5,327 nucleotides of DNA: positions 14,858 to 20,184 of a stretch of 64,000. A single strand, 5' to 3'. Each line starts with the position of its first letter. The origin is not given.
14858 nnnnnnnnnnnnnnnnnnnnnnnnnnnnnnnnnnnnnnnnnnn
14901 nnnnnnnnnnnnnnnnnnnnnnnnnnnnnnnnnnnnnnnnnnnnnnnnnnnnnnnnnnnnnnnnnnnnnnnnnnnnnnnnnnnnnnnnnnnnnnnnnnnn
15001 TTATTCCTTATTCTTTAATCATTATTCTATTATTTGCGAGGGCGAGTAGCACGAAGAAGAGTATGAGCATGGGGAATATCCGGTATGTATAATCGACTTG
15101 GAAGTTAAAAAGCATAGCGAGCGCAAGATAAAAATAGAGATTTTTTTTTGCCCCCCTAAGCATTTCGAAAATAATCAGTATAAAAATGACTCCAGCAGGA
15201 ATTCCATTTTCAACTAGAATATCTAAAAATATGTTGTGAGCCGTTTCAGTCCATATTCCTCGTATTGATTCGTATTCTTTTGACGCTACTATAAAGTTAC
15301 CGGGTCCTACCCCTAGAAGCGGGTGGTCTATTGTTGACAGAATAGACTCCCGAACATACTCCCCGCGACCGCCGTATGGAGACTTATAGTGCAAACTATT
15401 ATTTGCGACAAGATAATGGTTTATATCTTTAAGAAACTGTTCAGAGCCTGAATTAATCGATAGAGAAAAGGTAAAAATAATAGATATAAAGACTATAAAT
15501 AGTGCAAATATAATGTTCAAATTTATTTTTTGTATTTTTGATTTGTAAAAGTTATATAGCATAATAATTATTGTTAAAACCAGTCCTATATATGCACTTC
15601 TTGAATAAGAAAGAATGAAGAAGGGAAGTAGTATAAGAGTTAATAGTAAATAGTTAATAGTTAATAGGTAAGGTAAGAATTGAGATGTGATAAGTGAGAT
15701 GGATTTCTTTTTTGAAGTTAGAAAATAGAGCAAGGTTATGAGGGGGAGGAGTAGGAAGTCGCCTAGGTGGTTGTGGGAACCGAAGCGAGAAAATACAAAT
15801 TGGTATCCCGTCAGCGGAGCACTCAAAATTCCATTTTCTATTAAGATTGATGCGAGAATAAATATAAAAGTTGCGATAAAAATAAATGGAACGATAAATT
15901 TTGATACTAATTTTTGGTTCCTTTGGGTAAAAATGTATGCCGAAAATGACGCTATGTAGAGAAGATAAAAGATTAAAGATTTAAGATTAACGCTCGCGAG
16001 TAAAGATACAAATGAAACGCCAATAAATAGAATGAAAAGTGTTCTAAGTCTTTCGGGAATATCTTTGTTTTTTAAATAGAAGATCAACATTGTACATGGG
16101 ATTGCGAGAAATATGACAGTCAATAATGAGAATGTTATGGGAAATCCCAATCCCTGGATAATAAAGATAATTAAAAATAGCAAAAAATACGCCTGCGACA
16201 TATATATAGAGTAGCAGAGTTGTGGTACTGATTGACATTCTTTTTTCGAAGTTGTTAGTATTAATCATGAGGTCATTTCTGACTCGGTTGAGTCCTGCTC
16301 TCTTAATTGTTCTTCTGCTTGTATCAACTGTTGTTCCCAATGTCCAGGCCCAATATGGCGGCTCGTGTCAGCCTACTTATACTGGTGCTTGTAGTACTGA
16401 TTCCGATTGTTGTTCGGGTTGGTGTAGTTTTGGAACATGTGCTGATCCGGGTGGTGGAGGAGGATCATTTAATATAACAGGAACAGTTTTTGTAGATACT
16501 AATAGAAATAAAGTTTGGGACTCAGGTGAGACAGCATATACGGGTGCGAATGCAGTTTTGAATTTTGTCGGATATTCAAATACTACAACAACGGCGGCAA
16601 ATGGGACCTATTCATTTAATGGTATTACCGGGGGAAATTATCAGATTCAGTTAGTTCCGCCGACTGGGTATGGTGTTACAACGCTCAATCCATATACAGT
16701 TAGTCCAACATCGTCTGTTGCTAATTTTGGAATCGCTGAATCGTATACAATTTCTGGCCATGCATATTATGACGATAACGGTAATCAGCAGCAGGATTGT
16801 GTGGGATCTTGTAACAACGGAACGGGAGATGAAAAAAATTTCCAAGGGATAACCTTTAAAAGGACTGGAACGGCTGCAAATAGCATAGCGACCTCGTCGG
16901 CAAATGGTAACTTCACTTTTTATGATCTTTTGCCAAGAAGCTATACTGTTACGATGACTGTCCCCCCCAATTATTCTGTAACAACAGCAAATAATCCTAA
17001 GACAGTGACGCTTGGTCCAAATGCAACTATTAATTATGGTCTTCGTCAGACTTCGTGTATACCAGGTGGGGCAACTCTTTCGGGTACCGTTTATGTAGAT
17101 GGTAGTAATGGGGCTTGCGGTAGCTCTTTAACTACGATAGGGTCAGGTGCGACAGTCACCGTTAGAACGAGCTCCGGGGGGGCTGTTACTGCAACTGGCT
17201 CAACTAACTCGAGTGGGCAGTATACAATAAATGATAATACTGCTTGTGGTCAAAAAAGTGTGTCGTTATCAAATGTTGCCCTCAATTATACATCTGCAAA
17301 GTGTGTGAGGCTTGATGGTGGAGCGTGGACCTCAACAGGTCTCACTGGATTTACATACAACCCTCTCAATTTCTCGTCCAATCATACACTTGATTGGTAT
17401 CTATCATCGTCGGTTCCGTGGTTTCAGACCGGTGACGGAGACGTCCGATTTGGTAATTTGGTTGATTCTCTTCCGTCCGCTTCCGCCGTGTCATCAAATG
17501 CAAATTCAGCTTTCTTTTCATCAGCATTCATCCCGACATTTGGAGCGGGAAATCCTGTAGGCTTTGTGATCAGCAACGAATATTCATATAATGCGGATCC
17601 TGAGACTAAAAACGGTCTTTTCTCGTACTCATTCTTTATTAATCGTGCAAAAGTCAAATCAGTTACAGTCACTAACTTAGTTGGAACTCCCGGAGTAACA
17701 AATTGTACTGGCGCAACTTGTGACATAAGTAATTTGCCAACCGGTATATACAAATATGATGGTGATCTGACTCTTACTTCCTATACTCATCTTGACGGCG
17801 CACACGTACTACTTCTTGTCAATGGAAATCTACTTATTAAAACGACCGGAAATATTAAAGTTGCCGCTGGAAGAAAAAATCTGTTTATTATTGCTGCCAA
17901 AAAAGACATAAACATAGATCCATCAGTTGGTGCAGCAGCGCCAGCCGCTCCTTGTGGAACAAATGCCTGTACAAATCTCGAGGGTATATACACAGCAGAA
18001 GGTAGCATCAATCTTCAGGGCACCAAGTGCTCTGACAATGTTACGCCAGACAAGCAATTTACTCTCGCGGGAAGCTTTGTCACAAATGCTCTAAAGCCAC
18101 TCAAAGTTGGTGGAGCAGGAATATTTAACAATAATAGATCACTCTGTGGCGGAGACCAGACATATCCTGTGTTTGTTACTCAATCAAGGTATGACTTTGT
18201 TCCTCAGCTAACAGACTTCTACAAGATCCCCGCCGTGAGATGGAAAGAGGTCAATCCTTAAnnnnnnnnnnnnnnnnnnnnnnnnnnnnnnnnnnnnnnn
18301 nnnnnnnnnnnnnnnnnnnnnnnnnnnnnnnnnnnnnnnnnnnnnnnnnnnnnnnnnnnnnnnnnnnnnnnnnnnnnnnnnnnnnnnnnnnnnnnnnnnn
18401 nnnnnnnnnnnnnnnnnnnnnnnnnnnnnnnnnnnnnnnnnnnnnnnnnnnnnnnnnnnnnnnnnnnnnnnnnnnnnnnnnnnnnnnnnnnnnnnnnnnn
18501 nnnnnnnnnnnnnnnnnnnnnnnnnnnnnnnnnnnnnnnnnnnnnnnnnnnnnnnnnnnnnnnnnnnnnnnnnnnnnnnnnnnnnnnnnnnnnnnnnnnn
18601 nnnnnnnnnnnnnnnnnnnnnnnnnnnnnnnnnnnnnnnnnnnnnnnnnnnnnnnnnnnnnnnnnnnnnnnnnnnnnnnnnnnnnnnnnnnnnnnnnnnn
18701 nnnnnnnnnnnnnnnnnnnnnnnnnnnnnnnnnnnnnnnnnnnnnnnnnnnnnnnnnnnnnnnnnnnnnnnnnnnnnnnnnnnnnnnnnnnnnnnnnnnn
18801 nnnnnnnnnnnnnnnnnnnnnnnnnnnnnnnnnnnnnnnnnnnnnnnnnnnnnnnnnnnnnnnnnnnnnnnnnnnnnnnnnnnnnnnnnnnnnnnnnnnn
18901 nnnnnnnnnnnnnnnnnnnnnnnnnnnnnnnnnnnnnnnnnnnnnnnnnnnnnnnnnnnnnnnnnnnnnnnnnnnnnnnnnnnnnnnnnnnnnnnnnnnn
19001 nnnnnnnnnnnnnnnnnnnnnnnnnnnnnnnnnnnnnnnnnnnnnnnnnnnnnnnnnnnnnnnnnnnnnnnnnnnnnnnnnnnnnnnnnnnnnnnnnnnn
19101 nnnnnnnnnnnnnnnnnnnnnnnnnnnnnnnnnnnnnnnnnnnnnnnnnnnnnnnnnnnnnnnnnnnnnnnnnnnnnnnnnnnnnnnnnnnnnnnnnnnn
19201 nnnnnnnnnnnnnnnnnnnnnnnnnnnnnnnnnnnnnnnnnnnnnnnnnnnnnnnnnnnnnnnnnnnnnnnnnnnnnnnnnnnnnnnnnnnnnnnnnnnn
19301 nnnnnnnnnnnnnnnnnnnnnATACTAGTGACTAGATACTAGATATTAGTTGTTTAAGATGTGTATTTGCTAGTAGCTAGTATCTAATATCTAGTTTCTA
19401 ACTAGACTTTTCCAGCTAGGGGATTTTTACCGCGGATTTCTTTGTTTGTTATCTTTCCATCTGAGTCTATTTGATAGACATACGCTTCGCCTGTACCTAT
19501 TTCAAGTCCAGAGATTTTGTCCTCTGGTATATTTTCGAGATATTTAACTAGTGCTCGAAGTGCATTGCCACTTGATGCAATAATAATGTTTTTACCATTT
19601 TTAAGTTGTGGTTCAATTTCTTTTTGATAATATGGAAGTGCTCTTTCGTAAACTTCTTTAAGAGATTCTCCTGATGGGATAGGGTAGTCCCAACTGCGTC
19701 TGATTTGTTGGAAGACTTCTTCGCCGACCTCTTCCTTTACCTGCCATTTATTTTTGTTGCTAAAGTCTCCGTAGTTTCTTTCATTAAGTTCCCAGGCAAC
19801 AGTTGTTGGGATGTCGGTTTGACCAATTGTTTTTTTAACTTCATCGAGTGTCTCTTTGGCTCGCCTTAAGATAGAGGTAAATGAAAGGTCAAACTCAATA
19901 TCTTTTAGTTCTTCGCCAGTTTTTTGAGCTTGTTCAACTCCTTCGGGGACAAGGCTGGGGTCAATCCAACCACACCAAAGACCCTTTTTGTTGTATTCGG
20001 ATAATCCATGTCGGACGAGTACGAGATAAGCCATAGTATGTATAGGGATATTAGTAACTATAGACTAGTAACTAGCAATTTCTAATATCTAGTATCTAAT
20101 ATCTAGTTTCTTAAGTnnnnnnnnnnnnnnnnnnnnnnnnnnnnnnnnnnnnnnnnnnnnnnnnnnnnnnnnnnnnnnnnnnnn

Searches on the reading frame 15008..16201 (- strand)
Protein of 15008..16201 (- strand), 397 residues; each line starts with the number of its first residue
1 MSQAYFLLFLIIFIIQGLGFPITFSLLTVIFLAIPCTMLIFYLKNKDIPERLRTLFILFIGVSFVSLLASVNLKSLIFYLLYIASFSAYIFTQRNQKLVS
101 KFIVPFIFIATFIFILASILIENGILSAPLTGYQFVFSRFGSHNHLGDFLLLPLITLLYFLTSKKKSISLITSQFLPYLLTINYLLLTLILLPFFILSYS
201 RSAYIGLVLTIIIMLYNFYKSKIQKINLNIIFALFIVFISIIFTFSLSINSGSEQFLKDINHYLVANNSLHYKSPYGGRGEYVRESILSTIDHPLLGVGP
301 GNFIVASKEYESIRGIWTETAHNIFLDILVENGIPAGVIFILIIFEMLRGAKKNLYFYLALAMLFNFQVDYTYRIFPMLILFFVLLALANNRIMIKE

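Call 63: search_protein_families(library=pfam, proteins=[window:15008-16201:-], max_evalue=0.001)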
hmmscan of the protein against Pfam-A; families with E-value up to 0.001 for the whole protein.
window:15008-16201:- (397 aa): 1 family
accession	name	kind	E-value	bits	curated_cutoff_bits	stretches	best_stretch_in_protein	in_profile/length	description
PF04932.20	Wzy_C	-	9.5e-19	68.1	31.7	1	187-341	2-149/149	O-Antigen ligase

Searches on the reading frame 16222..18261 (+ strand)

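Call 20: search_protein_families(library=pfam, proteins=[window:16222-18261:+], max_evalue=0.00001)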
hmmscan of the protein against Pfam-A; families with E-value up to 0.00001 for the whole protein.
window:16222-18261:+ (679 aa): 2 families
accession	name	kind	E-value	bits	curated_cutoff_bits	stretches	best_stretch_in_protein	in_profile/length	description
PF17210.9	SdrD_B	-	1.1e-15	58.2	29.7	1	86-156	4-76/112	SdrD B-like domain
PF13620.12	CarboxypepD_reg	-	2.9e-09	37.6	32.3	0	210-263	19-70/82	Carboxypeptidase regulatory-like domain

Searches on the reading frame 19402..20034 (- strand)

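Call 111: search_protein_families(library=pfam, proteins=[window:19402-20034:-], max_evalue=0.001)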
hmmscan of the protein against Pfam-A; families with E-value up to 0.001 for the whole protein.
window:19402-20034:- (210 aa): 1 family
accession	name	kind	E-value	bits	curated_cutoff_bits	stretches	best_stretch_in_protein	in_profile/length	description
PF00300.27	His_Phos_1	-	8.7e-39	133.6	21.7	1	4-194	1-186/194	Histidine phosphatase superfamily (branch 1)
